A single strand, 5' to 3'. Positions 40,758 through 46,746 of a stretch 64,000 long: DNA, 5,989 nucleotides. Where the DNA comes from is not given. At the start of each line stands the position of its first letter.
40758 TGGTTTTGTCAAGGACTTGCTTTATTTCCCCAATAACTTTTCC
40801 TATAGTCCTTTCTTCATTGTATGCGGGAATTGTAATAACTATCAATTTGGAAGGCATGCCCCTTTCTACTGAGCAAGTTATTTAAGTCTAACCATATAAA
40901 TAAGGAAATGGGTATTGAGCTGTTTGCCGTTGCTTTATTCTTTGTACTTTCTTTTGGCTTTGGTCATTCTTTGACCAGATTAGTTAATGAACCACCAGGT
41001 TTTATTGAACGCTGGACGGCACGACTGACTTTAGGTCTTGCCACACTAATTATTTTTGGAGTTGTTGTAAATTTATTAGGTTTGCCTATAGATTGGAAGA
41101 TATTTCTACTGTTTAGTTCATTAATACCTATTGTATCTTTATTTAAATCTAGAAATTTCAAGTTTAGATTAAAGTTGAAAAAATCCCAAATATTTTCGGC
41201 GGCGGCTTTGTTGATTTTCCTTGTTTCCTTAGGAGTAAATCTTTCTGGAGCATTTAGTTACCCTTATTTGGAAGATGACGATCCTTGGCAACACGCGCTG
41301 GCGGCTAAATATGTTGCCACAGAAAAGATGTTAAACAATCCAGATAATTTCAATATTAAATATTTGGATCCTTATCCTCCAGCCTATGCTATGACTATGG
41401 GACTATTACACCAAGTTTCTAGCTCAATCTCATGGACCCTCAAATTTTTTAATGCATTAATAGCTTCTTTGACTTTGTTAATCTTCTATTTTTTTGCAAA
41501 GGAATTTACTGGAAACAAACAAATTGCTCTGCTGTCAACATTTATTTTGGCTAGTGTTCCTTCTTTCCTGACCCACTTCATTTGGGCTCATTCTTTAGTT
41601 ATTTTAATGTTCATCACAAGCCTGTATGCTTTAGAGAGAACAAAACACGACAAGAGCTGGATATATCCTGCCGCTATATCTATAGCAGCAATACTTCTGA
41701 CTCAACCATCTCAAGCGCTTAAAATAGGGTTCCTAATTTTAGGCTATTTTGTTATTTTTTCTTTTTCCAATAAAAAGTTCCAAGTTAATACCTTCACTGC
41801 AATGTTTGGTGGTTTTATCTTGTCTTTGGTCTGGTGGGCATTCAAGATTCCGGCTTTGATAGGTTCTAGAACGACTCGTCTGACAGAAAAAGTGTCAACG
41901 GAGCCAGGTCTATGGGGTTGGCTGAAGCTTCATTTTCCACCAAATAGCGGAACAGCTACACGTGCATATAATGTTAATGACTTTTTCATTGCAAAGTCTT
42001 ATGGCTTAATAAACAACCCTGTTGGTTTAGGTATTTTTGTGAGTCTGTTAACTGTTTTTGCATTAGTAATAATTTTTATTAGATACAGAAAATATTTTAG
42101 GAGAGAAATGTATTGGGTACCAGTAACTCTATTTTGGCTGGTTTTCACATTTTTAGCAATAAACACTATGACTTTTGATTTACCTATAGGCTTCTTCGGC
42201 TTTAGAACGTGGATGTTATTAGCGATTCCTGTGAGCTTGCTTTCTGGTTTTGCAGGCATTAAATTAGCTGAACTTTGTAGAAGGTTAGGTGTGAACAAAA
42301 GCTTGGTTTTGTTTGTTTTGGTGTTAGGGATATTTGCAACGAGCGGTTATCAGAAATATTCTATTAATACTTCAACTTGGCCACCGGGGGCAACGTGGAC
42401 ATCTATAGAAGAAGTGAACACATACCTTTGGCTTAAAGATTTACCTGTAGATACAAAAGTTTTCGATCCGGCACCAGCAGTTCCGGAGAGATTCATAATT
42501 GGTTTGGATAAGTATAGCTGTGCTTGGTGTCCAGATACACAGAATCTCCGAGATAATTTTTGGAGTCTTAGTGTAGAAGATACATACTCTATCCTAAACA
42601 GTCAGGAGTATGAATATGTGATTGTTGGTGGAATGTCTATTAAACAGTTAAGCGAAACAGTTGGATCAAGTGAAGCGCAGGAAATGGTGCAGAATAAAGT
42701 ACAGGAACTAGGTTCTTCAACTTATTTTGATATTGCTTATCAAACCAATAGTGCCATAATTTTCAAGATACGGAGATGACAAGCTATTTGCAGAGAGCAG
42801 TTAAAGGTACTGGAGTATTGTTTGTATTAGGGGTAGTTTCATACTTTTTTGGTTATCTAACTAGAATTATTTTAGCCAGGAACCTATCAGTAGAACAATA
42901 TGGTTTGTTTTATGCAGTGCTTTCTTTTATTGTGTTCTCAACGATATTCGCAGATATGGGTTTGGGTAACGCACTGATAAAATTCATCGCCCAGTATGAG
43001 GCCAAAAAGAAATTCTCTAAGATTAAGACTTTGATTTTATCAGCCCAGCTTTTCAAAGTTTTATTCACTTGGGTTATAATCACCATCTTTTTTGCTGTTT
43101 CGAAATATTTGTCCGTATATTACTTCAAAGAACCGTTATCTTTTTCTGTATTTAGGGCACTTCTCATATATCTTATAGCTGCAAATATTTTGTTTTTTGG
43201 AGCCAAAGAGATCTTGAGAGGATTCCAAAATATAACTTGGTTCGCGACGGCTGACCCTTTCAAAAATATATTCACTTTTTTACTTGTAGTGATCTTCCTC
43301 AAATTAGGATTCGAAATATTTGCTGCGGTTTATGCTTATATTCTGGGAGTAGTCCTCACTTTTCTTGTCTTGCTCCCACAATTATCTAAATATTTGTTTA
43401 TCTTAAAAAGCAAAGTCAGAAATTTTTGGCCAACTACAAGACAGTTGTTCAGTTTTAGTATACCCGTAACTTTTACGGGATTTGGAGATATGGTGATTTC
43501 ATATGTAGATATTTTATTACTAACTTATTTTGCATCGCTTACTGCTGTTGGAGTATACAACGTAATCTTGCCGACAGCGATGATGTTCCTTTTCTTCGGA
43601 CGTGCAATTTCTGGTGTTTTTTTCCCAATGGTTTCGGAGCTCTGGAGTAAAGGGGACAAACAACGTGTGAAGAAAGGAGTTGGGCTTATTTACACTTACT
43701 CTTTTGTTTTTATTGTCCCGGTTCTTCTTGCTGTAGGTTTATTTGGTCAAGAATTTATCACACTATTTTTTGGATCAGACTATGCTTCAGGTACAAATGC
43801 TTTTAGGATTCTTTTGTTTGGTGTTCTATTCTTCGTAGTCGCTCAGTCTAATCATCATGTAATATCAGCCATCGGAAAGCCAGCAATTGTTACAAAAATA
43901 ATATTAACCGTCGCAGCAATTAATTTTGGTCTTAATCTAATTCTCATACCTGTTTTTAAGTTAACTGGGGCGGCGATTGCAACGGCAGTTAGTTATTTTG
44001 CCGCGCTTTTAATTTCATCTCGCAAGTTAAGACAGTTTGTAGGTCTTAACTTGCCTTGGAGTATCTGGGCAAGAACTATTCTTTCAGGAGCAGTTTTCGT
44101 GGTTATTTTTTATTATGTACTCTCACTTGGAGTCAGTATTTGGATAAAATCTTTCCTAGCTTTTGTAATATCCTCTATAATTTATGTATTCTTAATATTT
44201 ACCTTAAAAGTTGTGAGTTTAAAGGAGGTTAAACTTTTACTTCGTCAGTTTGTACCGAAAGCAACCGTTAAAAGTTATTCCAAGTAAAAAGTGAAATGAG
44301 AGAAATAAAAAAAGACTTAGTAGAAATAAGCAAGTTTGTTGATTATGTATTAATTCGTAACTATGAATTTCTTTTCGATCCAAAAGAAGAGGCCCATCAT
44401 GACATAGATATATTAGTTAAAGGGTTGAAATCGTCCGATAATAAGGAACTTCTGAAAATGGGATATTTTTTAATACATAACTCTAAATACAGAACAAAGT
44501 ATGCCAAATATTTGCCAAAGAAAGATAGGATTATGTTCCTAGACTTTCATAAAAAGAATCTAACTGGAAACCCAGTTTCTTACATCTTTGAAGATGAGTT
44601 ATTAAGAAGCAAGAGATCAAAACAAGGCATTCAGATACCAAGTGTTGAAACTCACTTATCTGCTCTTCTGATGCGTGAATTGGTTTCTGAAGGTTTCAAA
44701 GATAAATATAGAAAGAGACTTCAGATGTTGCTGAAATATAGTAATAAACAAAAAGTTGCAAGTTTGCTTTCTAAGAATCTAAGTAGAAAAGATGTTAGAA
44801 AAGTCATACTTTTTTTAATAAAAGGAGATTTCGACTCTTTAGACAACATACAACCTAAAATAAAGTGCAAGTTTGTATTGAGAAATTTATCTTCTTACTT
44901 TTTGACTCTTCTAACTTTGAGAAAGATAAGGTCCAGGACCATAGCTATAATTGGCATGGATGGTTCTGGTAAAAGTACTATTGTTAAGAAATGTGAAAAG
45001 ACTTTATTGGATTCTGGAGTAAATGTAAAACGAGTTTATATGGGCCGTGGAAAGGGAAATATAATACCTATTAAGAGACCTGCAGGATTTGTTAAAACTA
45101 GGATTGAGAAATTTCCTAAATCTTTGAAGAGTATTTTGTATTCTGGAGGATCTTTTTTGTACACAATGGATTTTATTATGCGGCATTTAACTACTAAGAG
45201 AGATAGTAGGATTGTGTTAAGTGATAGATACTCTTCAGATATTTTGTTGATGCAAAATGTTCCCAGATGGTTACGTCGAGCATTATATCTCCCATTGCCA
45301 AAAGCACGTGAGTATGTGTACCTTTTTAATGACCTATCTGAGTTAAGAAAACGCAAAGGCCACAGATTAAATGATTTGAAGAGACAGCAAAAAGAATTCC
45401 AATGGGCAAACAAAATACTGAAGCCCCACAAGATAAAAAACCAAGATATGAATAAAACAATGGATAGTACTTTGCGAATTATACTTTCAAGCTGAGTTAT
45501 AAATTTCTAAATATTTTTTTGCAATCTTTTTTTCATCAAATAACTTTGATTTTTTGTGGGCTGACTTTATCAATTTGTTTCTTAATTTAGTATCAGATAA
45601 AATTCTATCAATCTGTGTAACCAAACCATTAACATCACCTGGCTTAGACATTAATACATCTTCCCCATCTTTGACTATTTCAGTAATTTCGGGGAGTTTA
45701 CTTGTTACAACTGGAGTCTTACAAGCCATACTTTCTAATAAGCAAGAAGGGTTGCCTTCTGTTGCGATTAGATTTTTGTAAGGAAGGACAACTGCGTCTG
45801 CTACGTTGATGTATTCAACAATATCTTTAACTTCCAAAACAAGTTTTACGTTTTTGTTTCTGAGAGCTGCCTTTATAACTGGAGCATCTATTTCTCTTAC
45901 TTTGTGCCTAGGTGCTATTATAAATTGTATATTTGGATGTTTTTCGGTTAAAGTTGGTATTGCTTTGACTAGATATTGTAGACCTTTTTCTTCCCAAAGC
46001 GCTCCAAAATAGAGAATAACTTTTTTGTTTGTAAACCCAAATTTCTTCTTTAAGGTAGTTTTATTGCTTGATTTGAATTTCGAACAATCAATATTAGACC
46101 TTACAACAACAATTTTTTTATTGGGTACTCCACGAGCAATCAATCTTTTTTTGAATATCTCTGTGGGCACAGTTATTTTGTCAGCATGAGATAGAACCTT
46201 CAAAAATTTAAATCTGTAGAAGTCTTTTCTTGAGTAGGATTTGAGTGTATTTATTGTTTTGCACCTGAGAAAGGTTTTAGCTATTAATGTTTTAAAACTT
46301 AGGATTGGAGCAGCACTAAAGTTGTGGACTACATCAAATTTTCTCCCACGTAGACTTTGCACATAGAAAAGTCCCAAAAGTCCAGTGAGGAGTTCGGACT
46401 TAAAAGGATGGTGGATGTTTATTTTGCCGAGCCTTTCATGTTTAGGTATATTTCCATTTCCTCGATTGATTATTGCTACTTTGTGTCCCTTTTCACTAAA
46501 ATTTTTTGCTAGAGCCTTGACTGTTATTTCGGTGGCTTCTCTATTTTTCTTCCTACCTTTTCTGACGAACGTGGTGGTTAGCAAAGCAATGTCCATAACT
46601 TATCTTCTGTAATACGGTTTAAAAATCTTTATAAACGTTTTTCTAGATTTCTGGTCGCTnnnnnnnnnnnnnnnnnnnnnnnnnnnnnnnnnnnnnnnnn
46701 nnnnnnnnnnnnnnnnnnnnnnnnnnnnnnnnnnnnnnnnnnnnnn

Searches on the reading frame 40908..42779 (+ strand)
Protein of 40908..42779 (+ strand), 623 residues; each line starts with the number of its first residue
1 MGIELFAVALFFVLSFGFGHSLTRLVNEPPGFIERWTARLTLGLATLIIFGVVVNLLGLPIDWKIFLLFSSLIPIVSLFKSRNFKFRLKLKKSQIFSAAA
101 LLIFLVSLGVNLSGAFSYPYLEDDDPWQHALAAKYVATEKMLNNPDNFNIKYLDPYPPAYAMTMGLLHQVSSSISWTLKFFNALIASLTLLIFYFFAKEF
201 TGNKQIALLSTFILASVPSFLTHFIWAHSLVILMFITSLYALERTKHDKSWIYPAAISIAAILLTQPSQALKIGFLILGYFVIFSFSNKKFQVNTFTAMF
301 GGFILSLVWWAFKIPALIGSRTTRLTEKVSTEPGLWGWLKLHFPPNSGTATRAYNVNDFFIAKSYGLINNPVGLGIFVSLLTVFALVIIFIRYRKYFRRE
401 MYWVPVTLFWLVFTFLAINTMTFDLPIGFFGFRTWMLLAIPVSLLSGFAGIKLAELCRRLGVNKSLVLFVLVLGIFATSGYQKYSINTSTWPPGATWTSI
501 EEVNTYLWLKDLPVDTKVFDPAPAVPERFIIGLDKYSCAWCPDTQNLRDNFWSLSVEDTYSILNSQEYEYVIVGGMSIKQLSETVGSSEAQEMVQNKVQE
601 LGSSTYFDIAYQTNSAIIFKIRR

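Call 8: search_protein_families(library=pfam, proteins=[window:40908-42779:+], max_evalue=0.001)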
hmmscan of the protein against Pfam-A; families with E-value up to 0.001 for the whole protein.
window:40908-42779:+ (623 aa): 1 family
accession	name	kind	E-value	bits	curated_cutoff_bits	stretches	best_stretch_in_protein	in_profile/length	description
PF02366.24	PMT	-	0.00054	20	22.7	1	153-261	59-177/245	Dolichyl-phosphate-mannose-protein mannosyltransferase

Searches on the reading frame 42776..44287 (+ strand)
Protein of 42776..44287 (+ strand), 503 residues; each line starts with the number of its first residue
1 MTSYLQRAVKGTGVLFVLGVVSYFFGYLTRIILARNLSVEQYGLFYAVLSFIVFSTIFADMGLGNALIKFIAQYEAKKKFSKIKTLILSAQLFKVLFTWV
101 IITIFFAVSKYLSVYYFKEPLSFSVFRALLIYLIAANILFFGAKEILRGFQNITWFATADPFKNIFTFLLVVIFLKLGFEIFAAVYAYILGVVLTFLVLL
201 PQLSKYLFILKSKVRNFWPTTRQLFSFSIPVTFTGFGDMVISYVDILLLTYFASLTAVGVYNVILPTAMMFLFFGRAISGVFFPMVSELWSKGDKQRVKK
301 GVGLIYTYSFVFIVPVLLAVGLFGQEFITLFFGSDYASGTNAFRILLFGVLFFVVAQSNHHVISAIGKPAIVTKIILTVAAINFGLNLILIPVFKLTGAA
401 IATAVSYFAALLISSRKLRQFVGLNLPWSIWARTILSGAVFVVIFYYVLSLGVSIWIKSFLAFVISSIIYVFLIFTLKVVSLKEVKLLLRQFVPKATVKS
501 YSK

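Call 8: search_protein_families(library=pfam, proteins=[window:42776-44287:+], max_evalue=0.001)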
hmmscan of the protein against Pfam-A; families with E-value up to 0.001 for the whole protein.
window:42776-44287:+ (503 aa): 4 families
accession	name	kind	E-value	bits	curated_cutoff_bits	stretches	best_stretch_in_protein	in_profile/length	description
PF01943.22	Polysacc_synt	-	2.1e-29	103.3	28.2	1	9-290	2-274/274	Polysaccharide biosynthesis protein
PF13440.11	Polysacc_synt_3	-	6.9e-19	68.6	23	1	32-337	1-289/293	Polysaccharide biosynthesis protein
PF03023.19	MurJ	-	3.5e-08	32.9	27.4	1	53-460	23-440/451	Lipid II flippase MurJ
PF01554.23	MatE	-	0.00023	21.3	24.9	1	230-388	1-160/161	MatE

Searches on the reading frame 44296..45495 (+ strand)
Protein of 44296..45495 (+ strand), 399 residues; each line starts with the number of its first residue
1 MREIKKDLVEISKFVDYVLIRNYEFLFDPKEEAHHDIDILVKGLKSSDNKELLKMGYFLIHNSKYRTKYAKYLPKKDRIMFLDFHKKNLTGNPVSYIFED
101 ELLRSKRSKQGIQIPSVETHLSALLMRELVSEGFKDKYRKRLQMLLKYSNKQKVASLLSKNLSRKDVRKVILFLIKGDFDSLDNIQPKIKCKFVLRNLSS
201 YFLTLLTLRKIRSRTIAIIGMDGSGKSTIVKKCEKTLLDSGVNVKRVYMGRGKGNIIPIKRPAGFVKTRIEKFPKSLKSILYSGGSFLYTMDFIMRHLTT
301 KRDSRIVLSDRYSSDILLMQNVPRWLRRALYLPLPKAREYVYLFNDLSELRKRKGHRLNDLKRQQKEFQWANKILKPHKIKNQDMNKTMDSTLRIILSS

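Call 8: search_protein_families(library=pfam, proteins=[window:44296-45495:+], max_evalue=0.001)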
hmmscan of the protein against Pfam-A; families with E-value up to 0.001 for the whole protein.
window:44296-45495:+ (399 aa): 0 families

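Call 71: search_protein_families(library=pfam, proteins=[window:44296-45495:+], max_evalue=5)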
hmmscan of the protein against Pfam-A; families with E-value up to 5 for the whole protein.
window:44296-45495:+ (399 aa): 16 families
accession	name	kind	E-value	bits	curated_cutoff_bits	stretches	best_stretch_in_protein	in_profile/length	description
PF14907.12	NTP_transf_5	-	0.0026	17.8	31.2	1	35-126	95-189/249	Uncharacterised nucleotidyltransferase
PF03266.21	NTPase_1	-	0.01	16.2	23.9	1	216-249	2-35/168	NTPase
PF03308.22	MeaB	-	0.017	14.6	23.1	1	201-244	21-64/273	Methylmalonyl Co-A mutase-associated GTPase MeaB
PF01583.26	APS_kinase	-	0.018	15.5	21.1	1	213-246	2-35/152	Adenylylsulphate kinase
PF13555.12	AAA_29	-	0.037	14.2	27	1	214-230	22-39/61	P-loop containing region of AAA domain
PF13191.12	AAA_16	-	0.038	14.9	32.6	1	212-242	23-53/167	AAA ATPase domain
PF00025.27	Arf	-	0.055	13.4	22.3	1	211-235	12-36/174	ADP-ribosylation factor family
PF03029.23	ATP_bind_1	-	0.068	13.4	27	1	218-247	1-30/240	Conserved hypothetical ATP binding protein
PF03205.20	MobB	-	0.079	13.3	26.6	1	216-246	2-32/133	Molybdopterin guanine dinucleotide synthesis protein B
PF00005.33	ABC_tran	-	0.081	14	25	1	213-231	11-29/137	ABC transporter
PF11829.13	DUF3349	-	0.13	13.5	28.3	0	66-119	11-63/94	Protein of unknown function (DUF3349)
PF01935.23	DUF87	-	0.15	12.6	23.2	1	206-234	16-44/220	Helicase HerA, central domain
PF13401.12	AAA_22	-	0.18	12.6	27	1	214-240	6-32/130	AAA domain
PF00931.28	NB-ARC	-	0.18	11.5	23.5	1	213-235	18-40/248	NB-ARC domain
PF02223.23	Thymidylate_kin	-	0.19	11.9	27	1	220-244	3-27/185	Thymidylate kinase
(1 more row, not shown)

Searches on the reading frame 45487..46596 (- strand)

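Call 8: search_protein_families(library=pfam, proteins=[window:45487-46596:-], max_evalue=0.001)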
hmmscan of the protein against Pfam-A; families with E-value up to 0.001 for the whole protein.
window:45487-46596:- (369 aa): 7 families
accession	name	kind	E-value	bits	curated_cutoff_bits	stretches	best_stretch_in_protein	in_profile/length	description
PF00534.26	Glycos_transf_1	-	8e-30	104.1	26.4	1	179-348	2-171/172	Glycosyl transferases group 1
PF13692.12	Glyco_trans_1_4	-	9.6e-27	94.4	27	1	192-335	2-142/142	Glycosyl transferases group 1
PF13439.12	Glyco_transf_4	-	2.7e-13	50.7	28.5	1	23-172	5-169/170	Glycosyltransferase Family 4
PF13579.12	Glyco_trans_4_4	-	1.2e-06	29.4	29.7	1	24-165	5-155/158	Glycosyl transferase 4-like domain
PF13524.12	Glyco_trans_1_2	-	3.5e-06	27.5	25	1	258-349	39-128/144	Glycosyl transferase-like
PF02350.25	Epimerase_2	-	0.00023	20.6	30.6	1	138-356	123-336/347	UDP-N-acetylglucosamine 2-epimerase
PF13477.12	Glyco_trans_4_2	-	0.00046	20.8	23.4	0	23-134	10-119/139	Glycosyl transferase 4-like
